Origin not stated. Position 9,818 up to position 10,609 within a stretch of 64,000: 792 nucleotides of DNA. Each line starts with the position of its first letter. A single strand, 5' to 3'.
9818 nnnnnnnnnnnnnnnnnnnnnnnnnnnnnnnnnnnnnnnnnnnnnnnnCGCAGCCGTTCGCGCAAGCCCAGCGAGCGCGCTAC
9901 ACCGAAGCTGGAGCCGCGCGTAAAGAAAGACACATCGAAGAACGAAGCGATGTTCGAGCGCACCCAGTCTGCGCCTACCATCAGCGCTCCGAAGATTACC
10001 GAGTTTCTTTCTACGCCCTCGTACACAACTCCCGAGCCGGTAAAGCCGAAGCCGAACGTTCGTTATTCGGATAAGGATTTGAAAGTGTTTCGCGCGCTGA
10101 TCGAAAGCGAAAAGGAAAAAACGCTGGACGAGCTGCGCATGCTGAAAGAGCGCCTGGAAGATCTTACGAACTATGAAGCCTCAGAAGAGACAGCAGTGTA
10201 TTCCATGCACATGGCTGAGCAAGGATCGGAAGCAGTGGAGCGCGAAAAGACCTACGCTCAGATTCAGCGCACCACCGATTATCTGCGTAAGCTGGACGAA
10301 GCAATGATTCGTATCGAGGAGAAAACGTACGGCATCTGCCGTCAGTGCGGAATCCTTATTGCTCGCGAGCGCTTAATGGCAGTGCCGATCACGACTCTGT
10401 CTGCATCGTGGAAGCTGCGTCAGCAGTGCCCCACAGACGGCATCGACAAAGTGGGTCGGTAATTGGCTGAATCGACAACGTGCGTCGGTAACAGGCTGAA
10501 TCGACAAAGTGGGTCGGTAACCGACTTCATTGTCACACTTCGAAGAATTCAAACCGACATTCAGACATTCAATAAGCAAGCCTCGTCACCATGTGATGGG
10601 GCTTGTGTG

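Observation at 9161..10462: Histone-H1-like lysine/alanine-rich domain fused to a degenerate DksA/TraR module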

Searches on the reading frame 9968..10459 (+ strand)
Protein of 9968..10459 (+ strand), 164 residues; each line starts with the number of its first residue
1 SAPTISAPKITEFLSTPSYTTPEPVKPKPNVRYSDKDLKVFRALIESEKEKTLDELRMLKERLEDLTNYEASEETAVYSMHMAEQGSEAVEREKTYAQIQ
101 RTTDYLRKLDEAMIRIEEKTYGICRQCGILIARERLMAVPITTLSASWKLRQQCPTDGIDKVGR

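Call 3: search_protein_families(library=pfam, proteins=[window:9980-10459:+], max_evalue=1)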
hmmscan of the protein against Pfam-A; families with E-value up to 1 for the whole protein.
window:9980-10459:+ (160 aa): 2 families
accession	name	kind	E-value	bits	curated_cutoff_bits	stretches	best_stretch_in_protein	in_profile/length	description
PF01258.23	zf-dskA_traR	-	1.8e-06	28.3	24.9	1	116-141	2-27/36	Prokaryotic dksA/traR C4-type zinc finger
PF17211.8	VHL_C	-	0.091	13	22.4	1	31-63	5-37/49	VHL box domain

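Call 4: search_protein_families(library=ncbifam, proteins=[window:9980-10459:+], max_evalue=1)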
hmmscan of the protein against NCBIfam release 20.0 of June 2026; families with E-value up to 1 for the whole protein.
window:9980-10459:+ (160 aa): 6 families
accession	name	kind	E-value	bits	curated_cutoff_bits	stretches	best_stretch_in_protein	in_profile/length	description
TIGR02890.1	bacill_yteA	subfamily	4.2e-21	75.7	134.4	1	33-145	2-114/159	regulatory protein, yteA family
NF033459.1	DksA_like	equivalog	3.9e-12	46.5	105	1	32-138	1-99/113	RNA polymerase-binding protein DksA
TIGR02420.1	dksA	equivalog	4e-12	46.5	115.5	1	31-142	3-105/110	RNA polymerase-binding protein DksA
NF008045.0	PRK10778.1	equivalog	2.2e-06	28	289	1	10-142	12-136/151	RNA polymerase-binding protein DksA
TIGR02419.1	C4_traR_proteo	subfamily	0.041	14.5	59.7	1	109-139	26-54/64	phage/conjugal plasmid C-4 type zinc finger protein, TraR family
NF007257.0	PRK09706.1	subfamily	0.051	13.4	101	1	31-56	87-115/135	transcriptional repressor DicA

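Call 6: find_homologous_proteins(query=window:9968-10459:+)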
Query window:9968-10459:+ (164 aa): 592 proteins with E <= 0.001 among 615 candidates; the best 120 are listed.
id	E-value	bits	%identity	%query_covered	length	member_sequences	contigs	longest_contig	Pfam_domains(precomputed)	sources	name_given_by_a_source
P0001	1.8e-97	341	97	100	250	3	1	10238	PF01258.24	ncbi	ncbi:MAG: TraR/DksA family transcriptional regulator, partial [Candidatus Kapaibacterium sp.]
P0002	1.2e-92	326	91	100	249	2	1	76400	PF01258.24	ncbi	-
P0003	5.0e-71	255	97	76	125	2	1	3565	PF01258.24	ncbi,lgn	ncbi:MAG: TraR/DksA family transcriptional regulator [Candidatus Kapaibacterium sp.]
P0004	7.6e-68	245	80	81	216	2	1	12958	PF01258.24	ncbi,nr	ncbi:MAG: TraR/DksA C4-type zinc finger protein [Candidatus Kapabacteria bacterium]|nr:TraR/DksA C4-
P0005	1.7e-67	244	81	81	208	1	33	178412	PF01258.24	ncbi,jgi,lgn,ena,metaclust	jgi:RNA polymerase-binding transcription factor DksA|metaclust:\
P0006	3.3e-67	243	77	90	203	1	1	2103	PF01258.24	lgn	-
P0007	9.1e-67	242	76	88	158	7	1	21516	PF01258.24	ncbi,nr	ncbi:MAG: TraR/DksA C4-type zinc finger protein [Chlorobi bacterium]|nr:TraR/DksA C4-type zinc finge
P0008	1.1e-66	241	81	81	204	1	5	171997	PF01258.24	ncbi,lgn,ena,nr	ncbi:MAG: hypothetical protein AA908_08785 [Chlorobi bacterium NICIL-2]|nr:MAG: hypothetical protein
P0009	1.8e-66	241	81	84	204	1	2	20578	PF01258.24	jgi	jgi:RNA polymerase-binding transcription factor DksA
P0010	1.9e-66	241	72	98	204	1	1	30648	PF01258.24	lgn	-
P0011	8.5e-65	235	71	96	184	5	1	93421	PF01258.24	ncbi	-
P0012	5.8e-64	233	68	99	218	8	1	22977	PF01258.24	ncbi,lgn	-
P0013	4.2e-63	230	73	85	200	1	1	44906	PF01258.24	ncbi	-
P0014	4.5e-63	230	69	95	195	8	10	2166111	PF01258.24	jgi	-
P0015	5.5e-63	229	74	85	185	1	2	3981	PF01258.24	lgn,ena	-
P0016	1.1e-62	228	73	85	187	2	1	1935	PF01258.24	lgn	-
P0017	1.5e-62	228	73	85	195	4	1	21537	PF01258.24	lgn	-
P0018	4.2e-62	227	64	96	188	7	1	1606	PF01258.24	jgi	jgi:DnaK suppressor protein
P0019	7.3e-62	226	79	81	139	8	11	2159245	PF01258.24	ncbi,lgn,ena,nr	ncbi:MAG: RNA polymerase-binding protein DksA [Candidatus Kapaibacterium sp.]|nr:MAG: RNA polymerase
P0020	2.0e-61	224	72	85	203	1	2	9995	PF01258.24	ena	-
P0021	4.9e-61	223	63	99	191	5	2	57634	PF01258.24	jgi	-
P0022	5.6e-61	223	67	96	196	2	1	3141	PF01258.24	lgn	-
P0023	1.8e-60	221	72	85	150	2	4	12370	PF01258.24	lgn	-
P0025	1.9e-60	221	69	85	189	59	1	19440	PF01258.24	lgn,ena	-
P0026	2.0e-60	221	71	85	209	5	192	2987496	PF01258.24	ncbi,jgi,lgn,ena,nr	ncbi:MAG: TraR/DksA C4-type zinc finger protein [Candidatus Kapaibacterium sp.]|nr:TraR/DksA C4-type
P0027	2.3e-60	221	63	99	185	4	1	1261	PF01258.24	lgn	-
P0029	3.9e-60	220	73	85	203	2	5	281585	PF01258.24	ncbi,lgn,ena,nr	ncbi:MAG TPA: hypothetical protein PLW14_02320 [Chlorobiota bacterium]|nr:hypothetical protein [Chlo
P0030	5.7e-60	220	71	85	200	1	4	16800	PF01258.24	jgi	jgi:RNA polymerase-binding transcription factor DksA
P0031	6.5e-60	219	71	85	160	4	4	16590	PF01258.24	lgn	-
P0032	9.5e-60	219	68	87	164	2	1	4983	PF01258.24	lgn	-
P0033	9.7e-60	219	73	85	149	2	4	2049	PF01258.24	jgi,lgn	-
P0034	1.3e-59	218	64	98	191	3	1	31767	PF01258.24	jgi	-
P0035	1.3e-59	218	70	85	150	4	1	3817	PF01258.24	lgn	-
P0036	1.3e-59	218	71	85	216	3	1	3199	PF01258.24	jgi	jgi:RNA polymerase-binding transcription factor DksA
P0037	1.5e-59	218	69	85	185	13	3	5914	PF01258.24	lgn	-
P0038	1.6e-59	218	68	87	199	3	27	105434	PF01258.24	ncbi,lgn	-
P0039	1.7e-59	218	64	99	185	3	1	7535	PF01258.24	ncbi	-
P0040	2.5e-59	217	70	85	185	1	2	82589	PF01258.24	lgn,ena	-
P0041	3.7e-59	217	65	98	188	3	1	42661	PF01258.24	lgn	-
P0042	3.8e-59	217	71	85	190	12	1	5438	PF01258.24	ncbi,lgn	-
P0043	5.2e-59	216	71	85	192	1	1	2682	PF01258.24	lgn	-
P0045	5.7e-59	216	64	97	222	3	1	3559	PF01258.24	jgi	jgi:DnaK suppressor protein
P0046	6.6e-59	216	70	85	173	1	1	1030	PF01258.24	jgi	-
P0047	6.7e-59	216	63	98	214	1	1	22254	PF01258.24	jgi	jgi:DnaK suppressor protein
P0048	7.0e-59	216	69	85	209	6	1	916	PF01258.24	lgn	-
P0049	8.2e-59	216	68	85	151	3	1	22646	PF01258.24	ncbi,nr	ncbi:MAG: molecular chaperone DnaK [Ignavibacteria bacterium]|nr:molecular chaperone DnaK [Ignavibac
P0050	8.6e-59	216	61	99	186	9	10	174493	PF01258.24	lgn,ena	-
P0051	1.1e-58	215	70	85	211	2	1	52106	PF01258.24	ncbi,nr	ncbi:MAG: hypothetical protein FGM32_02955 [Candidatus Kapabacteria bacterium]|nr:hypothetical prote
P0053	1.2e-58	215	61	99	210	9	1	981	PF01258.24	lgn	-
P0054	1.7e-58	215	72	85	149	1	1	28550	PF01258.24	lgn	-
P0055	1.9e-58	215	69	85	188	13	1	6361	PF01258.24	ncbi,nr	ncbi:MAG: hypothetical protein H7X70_03630 [Candidatus Kapabacteria bacterium]|nr:hypothetical prote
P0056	2.2e-58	214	70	85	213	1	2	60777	PF01258.24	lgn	-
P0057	2.2e-58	214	61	99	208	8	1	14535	PF01258.24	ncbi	-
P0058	2.5e-58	214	71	82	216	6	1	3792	PF01258.24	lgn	-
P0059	3.0e-58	214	68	85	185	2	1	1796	PF01258.24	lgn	-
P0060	3.9e-58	214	61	99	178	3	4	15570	PF01258.24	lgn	-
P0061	4.4e-58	213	68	85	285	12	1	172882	PF01258.24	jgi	-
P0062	4.9e-58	213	68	85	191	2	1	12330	PF01258.24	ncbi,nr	ncbi:MAG: hypothetical protein MUC47_05500 [Candidatus Kapabacteria bacterium]|nr:hypothetical prote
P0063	5.3e-58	213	68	85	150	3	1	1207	PF01258.24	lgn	-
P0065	6.5e-58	213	61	99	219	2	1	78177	PF01258.24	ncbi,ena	-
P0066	7.5e-58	213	59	99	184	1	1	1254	PF01258.24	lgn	-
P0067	7.6e-58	213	69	85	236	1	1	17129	PF01258.24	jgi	jgi:RNA polymerase-binding transcription factor DksA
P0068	7.8e-58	213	63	91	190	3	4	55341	PF01258.24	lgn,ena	-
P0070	8.6e-58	212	61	98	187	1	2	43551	PF01258.24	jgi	jgi:DnaK suppressor protein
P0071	1.0e-57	212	60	96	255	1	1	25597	PF01258.24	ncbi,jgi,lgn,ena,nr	ncbi:MAG TPA: TraR/DksA C4-type zinc finger protein [Patescibacteria group bacterium]|nr:TraR/DksA C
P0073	2.0e-57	211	60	99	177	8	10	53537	PF01258.24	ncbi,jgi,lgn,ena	ncbi:MAG: hypothetical protein RLZZ273_647 [Bacteroidota bacterium]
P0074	2.5e-57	211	68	85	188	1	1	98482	PF01258.24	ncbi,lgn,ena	-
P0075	2.7e-57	211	60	99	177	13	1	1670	PF01258.24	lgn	-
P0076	2.8e-57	211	63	91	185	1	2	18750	PF01258.24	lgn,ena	-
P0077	3.1e-57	211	68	85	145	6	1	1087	PF01258.24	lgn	-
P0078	3.7e-57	210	68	85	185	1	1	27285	PF01258.24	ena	-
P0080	4.8e-57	210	64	91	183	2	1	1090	PF01258.24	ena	-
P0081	5.3e-57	210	65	84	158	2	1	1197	PF01258.24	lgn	-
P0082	7.0e-57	210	60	99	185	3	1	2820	PF01258.24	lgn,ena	-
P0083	7.4e-57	209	68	85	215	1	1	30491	PF01258.24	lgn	-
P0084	8.1e-57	209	63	91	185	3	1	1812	PF01258.24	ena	-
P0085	1.3e-56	209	59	99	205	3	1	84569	PF01258.24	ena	-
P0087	2.5e-56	208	71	80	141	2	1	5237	PF01258.24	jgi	jgi:RNA polymerase-binding transcription factor DksA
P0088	2.9e-56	208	67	85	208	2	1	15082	PF01258.24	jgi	jgi:DnaK suppressor protein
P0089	3.2e-56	207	66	85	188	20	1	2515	PF01258.24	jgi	jgi:RNA polymerase-binding transcription factor DksA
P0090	3.3e-56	207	69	82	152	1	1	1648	PF01258.24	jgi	jgi:RNA polymerase-binding transcription factor DksA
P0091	3.4e-56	207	68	82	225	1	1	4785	PF01258.24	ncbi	-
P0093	5.9e-56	207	66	84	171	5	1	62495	PF01258.24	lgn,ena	-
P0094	7.0e-56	206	63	87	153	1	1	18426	PF01258.24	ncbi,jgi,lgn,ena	jgi:RNA polymerase-binding transcription factor DksA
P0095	9.4e-56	206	69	82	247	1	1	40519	PF01258.24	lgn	-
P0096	9.4e-56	206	60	96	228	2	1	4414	PF01258.24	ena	-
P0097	1.4e-55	205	68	81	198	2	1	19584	PF01258.24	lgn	-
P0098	1.4e-55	205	65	87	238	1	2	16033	PF01258.24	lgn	-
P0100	1.7e-55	205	59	95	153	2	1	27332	PF01258.24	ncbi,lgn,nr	ncbi:MAG: TraR/DksA C4-type zinc finger protein [Bacteroidetes bacterium]|nr:TraR/DksA C4-type zinc 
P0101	1.8e-55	205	64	85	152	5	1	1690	PF01258.24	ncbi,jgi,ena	-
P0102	2.0e-55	205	69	82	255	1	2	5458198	PF01258.24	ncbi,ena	-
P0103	2.0e-55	205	59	95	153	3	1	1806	PF01258.24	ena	-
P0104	2.4e-55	205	66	83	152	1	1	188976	PF01258.24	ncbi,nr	ncbi:MAG: TraR/DksA C4-type zinc finger protein [Ignavibacteria bacterium]|nr:TraR/DksA C4-type zinc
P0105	2.6e-55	204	66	82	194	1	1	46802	PF01258.24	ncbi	-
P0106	2.6e-55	204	65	80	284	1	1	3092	PF04760.22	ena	-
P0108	4.7e-55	204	76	75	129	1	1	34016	PF01258.24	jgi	jgi:RNA polymerase-binding transcription factor DksA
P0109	6.2e-55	203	66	89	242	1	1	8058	PF01258.24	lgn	-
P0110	6.3e-55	203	69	82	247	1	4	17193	PF01258.24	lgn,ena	-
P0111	7.1e-55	203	67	82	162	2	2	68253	PF01258.24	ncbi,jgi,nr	ncbi:MAG: TraR/DksA C4-type zinc finger protein [Candidatus Kapabacteria bacterium]|jgi:DnaK suppres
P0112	8.3e-55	203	64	88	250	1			PF01258.24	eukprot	eukprot:TRINITY_DN8868_c0_g1_i1.p1 TRINITY_DN8868_c0_g1~~TRINITY_DN8868_c0_g1_i1.p1 ORF type:complet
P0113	8.3e-55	203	64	85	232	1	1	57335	PF01258.24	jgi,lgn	jgi:RNA polymerase-binding transcription factor DksA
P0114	9.7e-55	203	69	82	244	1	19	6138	PF01258.24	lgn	-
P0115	1.1e-54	202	64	85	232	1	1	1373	PF01258.24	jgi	jgi:RNA polymerase-binding transcription factor DksA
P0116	1.2e-54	202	63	88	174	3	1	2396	PF01258.24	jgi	jgi:RNA polymerase-binding transcription factor DksA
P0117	1.6e-54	202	64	84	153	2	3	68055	PF01258.24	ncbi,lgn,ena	-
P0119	1.8e-54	202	66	82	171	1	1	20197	PF01258.24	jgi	-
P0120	1.9e-54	202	64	85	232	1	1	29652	PF01258.24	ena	-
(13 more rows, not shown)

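Call 7: search_solved_structures(query=window:9968-10459:+, max_evalue=1, show_alignments=3)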
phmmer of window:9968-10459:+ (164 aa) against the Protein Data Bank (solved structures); distinct sequences matched with E-value up to 1: 4.
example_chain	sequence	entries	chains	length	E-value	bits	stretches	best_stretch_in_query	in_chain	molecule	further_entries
6ptg_A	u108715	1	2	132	2.1e-10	44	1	58-146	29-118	DnaK Suppressor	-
1tjl_A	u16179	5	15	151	7.8e-06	29.2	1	12-147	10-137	DnaK suppressor protein | RNA polymerase-binding transcription factor DksA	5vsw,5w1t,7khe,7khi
2kq9_A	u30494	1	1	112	1.2e-05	28.6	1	99-143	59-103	DnaK suppressor protein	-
4ijj_A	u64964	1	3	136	0.00052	23.3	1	83-153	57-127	Putative C4-type zinc finger protein, DksA/TraR family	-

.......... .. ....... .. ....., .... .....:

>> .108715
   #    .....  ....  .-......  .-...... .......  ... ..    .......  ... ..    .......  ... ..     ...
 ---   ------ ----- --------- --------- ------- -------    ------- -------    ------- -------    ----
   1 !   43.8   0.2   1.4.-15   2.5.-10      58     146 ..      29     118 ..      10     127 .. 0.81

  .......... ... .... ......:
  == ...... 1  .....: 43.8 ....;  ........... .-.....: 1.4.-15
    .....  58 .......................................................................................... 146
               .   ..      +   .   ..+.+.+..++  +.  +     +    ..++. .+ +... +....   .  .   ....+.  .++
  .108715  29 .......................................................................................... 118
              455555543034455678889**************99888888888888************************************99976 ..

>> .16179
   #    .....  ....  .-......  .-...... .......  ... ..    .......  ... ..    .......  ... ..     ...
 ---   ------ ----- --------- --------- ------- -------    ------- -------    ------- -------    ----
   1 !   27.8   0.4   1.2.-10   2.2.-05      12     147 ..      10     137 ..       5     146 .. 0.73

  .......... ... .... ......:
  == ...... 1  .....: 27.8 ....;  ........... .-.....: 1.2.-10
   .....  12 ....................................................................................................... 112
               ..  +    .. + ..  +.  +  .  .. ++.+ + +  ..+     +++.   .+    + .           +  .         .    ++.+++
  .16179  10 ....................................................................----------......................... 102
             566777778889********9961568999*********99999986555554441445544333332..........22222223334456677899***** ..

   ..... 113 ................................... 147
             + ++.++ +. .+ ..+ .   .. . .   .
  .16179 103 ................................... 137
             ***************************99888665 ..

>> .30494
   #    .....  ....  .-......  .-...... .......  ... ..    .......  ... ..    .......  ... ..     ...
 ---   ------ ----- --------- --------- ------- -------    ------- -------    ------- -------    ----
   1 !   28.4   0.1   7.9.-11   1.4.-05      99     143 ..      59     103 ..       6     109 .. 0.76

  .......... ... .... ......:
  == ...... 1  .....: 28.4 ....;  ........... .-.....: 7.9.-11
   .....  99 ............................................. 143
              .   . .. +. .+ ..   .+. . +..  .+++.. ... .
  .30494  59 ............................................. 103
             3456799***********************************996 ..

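Call 10: find_encoding_contigs(protein=P0002, flank=6000, max_places=3)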
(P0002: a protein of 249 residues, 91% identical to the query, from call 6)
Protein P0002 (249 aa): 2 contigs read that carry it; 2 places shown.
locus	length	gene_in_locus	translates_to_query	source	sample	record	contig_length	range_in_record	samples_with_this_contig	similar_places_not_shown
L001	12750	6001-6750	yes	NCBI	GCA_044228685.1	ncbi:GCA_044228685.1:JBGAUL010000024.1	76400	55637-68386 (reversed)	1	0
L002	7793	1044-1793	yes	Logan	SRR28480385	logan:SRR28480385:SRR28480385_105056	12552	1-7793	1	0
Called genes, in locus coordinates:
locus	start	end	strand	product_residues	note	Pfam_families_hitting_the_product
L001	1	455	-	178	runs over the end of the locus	-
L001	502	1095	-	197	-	-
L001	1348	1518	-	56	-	-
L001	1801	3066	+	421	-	PF22458:RsmF-B_ferredox, PF01728:FtsJ (faint), PF01189:Methyltr_RsmB-F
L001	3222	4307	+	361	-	PF00586:AIRS, PF02769:AIRS_C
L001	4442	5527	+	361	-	PF05222:AlaDh_PNT_N, PF02826:2-Hacid_dh_C (faint), PF01262:AlaDh_PNT_C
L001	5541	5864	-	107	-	-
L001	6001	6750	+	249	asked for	PF01258:zf-dskA_traR (weak)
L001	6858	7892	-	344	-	PF04007:DUF354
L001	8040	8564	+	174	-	PF06052:3-HAO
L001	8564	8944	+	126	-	PF00903:Glyoxalase, PF13669:Glyoxalase_4 (faint), PF18029:Glyoxalase_6 (weak)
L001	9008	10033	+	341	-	PF04909:Amidohydro_2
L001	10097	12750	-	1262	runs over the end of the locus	PF00664:ABC_membrane, PF00005:ABC_tran, PF00006:ATP-synt_ab (faint), PF02463:SMC_N (faint), PF13191:AAA_16 (faint), PF13401:AAA_22 (faint), PF00664:ABC_membrane, PF00005:ABC_tran, +4 more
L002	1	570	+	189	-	?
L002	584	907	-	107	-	-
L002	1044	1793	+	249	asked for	PF01258:zf-dskA_traR (weak)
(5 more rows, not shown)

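Call 12: find_encoding_contigs(protein=P0001, flank=6000, max_places=3)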
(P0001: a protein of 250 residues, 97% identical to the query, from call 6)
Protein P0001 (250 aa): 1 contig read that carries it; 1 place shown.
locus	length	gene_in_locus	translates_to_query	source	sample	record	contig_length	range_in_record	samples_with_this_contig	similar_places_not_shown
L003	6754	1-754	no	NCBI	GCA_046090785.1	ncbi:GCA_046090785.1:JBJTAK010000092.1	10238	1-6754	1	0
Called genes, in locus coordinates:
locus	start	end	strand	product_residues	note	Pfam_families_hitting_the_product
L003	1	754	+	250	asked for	PF01258:zf-dskA_traR (weak)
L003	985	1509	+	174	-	PF06052:3-HAO, PF07883:Cupin_2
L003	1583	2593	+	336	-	PF04909:Amidohydro_2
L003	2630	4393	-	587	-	PF00664:ABC_membrane, PF00005:ABC_tran, PF02463:SMC_N (faint)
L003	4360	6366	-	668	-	PF00664:ABC_membrane, PF00005:ABC_tran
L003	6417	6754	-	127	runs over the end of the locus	PF01648:ACPS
